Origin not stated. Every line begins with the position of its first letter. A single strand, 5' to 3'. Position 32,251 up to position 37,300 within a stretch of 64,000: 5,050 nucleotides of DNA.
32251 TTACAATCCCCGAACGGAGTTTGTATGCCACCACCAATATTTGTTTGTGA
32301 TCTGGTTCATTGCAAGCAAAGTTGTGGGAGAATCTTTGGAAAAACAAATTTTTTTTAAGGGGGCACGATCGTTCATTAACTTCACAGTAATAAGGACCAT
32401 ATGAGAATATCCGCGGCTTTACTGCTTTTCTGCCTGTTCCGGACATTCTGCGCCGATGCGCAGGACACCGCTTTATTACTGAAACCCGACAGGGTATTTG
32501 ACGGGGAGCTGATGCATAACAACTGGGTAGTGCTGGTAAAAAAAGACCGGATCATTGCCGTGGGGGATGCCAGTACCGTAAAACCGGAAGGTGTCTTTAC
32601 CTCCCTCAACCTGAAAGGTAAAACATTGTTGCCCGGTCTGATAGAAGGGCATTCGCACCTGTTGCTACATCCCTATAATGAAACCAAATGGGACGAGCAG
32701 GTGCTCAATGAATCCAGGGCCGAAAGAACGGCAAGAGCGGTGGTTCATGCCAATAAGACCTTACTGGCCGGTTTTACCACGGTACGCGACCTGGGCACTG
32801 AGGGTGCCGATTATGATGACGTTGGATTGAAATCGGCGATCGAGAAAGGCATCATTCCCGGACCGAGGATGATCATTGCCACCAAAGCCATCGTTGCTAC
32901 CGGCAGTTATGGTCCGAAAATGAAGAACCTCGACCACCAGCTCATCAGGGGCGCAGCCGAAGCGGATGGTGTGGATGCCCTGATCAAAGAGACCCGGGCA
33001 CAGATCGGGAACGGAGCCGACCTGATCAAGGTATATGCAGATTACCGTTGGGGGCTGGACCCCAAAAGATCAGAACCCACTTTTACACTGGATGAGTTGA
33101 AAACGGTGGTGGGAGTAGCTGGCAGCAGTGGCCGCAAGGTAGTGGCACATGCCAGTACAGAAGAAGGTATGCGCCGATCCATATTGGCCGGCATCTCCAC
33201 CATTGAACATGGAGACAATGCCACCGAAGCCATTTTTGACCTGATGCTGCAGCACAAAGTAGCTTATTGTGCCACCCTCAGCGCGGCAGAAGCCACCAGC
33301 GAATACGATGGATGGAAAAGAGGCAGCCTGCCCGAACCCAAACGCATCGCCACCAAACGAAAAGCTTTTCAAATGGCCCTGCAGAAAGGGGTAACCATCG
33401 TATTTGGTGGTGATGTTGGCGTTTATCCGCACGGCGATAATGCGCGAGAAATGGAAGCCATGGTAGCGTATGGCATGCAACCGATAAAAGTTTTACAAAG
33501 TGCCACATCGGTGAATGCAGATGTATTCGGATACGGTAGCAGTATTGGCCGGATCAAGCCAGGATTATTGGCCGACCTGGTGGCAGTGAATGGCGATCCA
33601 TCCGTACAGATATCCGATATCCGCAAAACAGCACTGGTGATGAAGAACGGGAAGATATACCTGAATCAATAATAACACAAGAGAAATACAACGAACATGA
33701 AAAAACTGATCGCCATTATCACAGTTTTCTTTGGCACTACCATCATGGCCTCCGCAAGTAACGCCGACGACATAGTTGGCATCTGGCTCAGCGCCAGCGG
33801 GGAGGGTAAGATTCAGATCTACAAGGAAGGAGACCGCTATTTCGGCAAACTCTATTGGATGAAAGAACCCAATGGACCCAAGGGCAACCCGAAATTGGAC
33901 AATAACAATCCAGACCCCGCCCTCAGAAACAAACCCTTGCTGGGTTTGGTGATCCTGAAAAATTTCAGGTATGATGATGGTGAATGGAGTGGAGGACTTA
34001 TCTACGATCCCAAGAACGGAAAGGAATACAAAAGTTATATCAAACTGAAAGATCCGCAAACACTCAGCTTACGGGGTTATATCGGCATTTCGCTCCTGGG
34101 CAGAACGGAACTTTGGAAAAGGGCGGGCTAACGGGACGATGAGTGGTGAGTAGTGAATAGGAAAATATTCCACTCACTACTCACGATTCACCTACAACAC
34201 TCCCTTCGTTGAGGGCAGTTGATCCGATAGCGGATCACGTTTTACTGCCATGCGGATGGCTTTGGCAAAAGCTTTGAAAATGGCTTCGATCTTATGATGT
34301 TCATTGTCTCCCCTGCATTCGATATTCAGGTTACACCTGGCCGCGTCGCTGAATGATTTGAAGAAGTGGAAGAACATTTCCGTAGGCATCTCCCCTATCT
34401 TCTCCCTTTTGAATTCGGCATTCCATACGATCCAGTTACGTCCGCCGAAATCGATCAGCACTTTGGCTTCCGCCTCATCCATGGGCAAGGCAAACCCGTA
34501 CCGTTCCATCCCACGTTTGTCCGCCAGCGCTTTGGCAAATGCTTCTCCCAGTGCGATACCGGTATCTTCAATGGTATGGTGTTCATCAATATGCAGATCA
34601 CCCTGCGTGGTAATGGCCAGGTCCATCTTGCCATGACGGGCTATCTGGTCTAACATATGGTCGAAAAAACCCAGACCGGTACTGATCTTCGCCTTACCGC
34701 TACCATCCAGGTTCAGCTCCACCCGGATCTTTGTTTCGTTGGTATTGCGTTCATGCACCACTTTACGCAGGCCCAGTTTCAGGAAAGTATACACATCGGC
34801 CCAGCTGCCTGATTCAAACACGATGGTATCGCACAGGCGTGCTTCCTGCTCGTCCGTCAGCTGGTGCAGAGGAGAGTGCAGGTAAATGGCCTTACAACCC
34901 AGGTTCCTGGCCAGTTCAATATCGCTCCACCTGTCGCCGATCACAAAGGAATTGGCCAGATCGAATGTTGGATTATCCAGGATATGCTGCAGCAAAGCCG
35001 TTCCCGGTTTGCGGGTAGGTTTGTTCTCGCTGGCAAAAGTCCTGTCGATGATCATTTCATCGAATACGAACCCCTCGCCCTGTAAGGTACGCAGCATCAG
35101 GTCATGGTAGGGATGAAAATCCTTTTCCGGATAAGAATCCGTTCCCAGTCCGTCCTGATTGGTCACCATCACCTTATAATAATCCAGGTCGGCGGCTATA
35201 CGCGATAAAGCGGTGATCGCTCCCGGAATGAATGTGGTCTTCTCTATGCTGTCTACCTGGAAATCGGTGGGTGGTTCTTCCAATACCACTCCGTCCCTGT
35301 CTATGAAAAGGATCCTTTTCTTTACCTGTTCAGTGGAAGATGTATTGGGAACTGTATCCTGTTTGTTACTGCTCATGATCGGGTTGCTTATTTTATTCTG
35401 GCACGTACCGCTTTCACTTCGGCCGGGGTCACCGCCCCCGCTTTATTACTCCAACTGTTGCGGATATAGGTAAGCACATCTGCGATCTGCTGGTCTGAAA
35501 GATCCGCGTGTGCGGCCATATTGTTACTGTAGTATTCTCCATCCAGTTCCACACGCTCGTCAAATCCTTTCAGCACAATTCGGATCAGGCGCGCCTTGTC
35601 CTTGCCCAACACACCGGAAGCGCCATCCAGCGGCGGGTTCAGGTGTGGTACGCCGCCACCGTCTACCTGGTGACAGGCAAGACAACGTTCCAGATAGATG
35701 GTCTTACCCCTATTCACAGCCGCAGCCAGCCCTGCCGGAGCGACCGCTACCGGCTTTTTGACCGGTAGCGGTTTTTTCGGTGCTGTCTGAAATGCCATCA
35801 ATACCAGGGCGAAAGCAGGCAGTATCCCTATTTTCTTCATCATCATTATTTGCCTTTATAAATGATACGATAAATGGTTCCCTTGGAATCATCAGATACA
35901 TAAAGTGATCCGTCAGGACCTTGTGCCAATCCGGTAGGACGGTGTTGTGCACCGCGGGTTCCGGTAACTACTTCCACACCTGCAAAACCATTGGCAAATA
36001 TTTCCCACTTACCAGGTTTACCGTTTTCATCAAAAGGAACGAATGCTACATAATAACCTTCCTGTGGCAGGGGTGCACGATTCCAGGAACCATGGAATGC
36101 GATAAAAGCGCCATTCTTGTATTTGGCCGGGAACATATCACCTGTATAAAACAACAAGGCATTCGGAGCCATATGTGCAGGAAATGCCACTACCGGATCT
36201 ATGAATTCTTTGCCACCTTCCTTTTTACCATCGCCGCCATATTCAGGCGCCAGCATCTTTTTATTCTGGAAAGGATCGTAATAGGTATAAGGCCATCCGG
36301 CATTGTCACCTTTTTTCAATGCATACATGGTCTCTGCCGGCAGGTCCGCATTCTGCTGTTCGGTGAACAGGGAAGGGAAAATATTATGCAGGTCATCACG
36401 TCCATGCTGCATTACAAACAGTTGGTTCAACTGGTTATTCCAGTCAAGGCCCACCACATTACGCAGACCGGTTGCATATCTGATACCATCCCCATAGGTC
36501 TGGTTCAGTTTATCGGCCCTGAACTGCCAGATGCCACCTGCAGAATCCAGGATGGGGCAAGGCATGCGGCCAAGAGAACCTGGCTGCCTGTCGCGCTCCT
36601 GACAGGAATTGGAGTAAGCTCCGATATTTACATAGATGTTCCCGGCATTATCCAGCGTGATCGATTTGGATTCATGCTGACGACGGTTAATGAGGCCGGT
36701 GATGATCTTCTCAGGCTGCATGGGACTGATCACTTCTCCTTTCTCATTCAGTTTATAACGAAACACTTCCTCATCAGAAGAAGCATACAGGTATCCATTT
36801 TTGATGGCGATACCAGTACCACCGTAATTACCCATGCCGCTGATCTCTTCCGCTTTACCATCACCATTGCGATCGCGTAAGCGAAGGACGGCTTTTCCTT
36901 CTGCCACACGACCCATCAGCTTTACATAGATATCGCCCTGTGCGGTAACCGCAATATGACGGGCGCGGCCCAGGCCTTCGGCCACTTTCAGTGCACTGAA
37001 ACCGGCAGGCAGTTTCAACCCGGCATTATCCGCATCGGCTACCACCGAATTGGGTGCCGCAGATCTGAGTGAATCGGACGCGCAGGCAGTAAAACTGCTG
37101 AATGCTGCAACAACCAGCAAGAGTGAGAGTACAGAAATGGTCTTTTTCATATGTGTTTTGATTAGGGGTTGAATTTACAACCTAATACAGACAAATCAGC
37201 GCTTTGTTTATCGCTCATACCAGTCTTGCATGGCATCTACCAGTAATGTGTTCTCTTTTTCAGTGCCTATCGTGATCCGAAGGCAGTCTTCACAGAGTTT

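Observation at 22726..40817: trp operon nested inside the his operon, so hisHAF(IE) appear to sit behind a Trp attenuator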

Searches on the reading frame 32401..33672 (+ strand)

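Call 3: search_protein_families(library=pfam, proteins=[window:32401-33672:+])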
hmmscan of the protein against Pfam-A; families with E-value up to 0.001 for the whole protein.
window:32401-33672:+ (423 aa): 2 families
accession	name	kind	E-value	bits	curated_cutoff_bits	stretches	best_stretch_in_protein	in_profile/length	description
PF01979.26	Amidohydro_1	-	9.1e-34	117.7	25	1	75-419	1-344/345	Amidohydrolase family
PF07969.17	Amidohydro_3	-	3.1e-08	34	29.7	0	70-95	4-31/472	Amidohydrolase family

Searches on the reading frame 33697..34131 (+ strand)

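Call 3: search_protein_families(library=pfam, proteins=[window:33697-34131:+])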
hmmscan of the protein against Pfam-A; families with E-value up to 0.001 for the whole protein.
window:33697-34131:+ (144 aa): 1 family
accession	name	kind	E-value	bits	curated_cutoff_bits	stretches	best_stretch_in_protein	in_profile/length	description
PF09917.15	DUF2147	-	7.3e-37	126.8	27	1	28-142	1-112/112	Uncharacterized protein conserved in bacteria (DUF2147)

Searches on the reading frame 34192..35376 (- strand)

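Call 3: search_protein_families(library=pfam, proteins=[window:34192-35376:-])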
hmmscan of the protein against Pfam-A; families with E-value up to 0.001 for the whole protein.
window:34192-35376:- (394 aa): 2 families
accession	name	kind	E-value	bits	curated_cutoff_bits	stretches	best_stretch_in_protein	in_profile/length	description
PF00475.24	IGPD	-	4.1e-62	209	27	1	233-374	1-144/144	Imidazoleglycerol-phosphate dehydratase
PF13242.12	Hydrolase_like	-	6.8e-08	32.8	22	1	122-180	3-62/75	HAD-hyrolase-like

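Call 73: search_protein_families(library=ncbifam, proteins=[window:34192-35376:-])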
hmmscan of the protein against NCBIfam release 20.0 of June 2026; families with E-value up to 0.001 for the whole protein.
window:34192-35376:- (394 aa): 22 families
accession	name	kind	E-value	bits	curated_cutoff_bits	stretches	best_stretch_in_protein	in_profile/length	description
NF003937.0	PRK05446.1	equivalog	5.6e-152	505.8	443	1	19-394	2-355/355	bifunctional histidinol-phosphatase/imidazoleglycerol-phosphate dehydratase HisB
NF002111.0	PRK00951.2-1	equivalog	8.1e-79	263.7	231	1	204-394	4-194/194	imidazoleglycerol-phosphate dehydratase HisB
NF002109.0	PRK00951.1-5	equivalog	1.3e-75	253.5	278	1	204-394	3-196/196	imidazoleglycerol-phosphate dehydratase HisB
NF002106.0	PRK00951.1-1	equivalog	4.5e-72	241.8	283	1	203-394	3-197/197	imidazoleglycerol-phosphate dehydratase HisB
NF002116.0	PRK00951.2-6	equivalog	5e-69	232.2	269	1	204-394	4-197/197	imidazoleglycerol-phosphate dehydratase HisB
NF002115.0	PRK00951.2-5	equivalog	1.4e-64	217.4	289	1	204-394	3-195/195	imidazoleglycerol-phosphate dehydratase HisB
NF002107.0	PRK00951.1-2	equivalog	2.2e-64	216.7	267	1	204-394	2-194/194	imidazoleglycerol-phosphate dehydratase HisB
NF002108.0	PRK00951.1-3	equivalog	2.7e-63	213.4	328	1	204-394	10-203/205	imidazoleglycerol-phosphate dehydratase HisB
NF002110.2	PRK00951.1-6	equivalog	2.6e-62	210.1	266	1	208-394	5-199/199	imidazoleglycerol-phosphate dehydratase HisB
NF002113.0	PRK00951.2-3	equivalog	5.5e-62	209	288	1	206-393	4-189/190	imidazoleglycerol-phosphate dehydratase HisB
NF002112.0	PRK00951.2-2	equivalog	2.2e-61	207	315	1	205-394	3-194/194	imidazoleglycerol-phosphate dehydratase HisB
NF002114.0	PRK00951.2-4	equivalog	1.4e-57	194.4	189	1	208-394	4-190/190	imidazoleglycerol-phosphate dehydratase HisB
TIGR01261.1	hisB_Nterm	equivalog_domain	9.2e-49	165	140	1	21-167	2-147/161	histidinol-phosphatase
NF010121.0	PRK13598.1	equivalog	3.1e-44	151.1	295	1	204-394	3-193/193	imidazoleglycerol-phosphate dehydratase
TIGR01656.1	Histidinol-ppas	subfamily_domain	4.2e-30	104.6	84.15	1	22-165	2-144/149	histidinol-phosphate phosphatase domain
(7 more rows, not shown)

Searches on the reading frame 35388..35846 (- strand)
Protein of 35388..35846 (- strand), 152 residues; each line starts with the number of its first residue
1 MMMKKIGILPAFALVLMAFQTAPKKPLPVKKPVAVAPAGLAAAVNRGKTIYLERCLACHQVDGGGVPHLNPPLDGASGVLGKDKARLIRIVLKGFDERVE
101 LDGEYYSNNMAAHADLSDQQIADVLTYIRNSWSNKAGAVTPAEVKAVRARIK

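Call 3: search_protein_families(library=pfam, proteins=[window:35388-35846:-])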
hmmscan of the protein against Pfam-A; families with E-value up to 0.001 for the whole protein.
window:35388-35846:- (152 aa): 2 families
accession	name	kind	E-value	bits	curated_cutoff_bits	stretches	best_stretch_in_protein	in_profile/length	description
PF00034.26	Cytochrom_C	-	5e-14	53.8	21.3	1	45-132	2-90/90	Cytochrome c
PF13442.11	Cytochrome_CBB3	-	2.7e-08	34.5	27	1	42-128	1-68/68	Cytochrome C oxidase, cbb3-type, subunit III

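Call 73: search_protein_families(library=ncbifam, proteins=[window:35388-35846:-])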
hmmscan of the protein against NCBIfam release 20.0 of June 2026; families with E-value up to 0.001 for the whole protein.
window:35388-35846:- (152 aa): 6 families
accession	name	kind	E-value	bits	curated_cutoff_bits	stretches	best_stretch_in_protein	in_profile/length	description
TIGR00782.1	ccoP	equivalog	8.6e-08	31.8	179.95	1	33-134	96-195/285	cytochrome-c oxidase, cbb3-type subunit III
TIGR02603.1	CxxCH_TIGR02603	domain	3.2e-06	27.2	68.15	1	44-67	3-26/134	putative heme-binding domain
NF011054.0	PRK14486.1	equivalog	2.4e-05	24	447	1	39-131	210-290/294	putative bifunctional cbb3-type cytochrome c oxidase subunit II/cytochrome c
TIGR04485.1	thiosulf_SoxX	equivalog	0.00014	22.5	61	1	55-128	5-75/78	sulfur oxidation c-type cytochrome SoxX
NF045930.1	Cytc6PetJCyano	equivalog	0.00019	21.4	135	0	34-60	18-44/110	cytochrome c6 PetJ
NF050122.1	bc1_QcrC_actin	exception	0.00037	19.9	200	0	39-75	36-71/253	cytochrome bc1 complex diheme cytochrome c subunit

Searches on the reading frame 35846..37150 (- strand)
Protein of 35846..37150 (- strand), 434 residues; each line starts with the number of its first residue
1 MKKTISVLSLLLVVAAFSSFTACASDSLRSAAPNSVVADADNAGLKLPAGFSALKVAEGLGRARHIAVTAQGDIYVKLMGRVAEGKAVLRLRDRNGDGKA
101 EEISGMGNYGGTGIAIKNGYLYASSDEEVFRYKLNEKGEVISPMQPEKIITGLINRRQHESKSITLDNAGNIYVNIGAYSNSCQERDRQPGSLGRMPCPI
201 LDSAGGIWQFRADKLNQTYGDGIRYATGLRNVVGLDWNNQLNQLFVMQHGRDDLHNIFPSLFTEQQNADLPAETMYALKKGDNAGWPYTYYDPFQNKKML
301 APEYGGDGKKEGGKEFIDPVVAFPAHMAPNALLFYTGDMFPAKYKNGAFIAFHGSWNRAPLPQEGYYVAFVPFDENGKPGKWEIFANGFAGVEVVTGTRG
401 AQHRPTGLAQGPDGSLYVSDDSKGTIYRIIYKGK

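Call 3: search_protein_families(library=pfam, proteins=[window:35846-37150:-])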
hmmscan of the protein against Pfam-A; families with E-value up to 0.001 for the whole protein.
window:35846-37150:- (434 aa): 3 families
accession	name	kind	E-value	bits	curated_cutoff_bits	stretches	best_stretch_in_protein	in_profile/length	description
PF07995.17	GSDH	-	1e-12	48.4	25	1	129-351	84-276/332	Glucose / Sorbosone dehydrogenase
PF22807.2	TrAA12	-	3.5e-09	35.9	30.9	1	110-428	56-377/463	TrAA12-like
PF23500.1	DUF7133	-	0.00034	20.5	27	0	401-420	327-346/385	Domain of unknown function (DUF7133)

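Call 73: search_protein_families(library=ncbifam, proteins=[window:35846-37150:-])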
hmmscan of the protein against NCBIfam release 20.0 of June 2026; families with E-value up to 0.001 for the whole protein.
window:35846-37150:- (434 aa): 2 families
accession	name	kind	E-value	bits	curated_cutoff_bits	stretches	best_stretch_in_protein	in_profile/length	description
TIGR02604.1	Piru_Ver_Nterm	subfamily_domain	5.5e-10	39.2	122.2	1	84-423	45-341/367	PVC-type heme-binding CxxCH protein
NF033206.1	ScyE_fam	subfamily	2.2e-06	27.5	80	0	394-420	197-223/333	ScyD/ScyE family protein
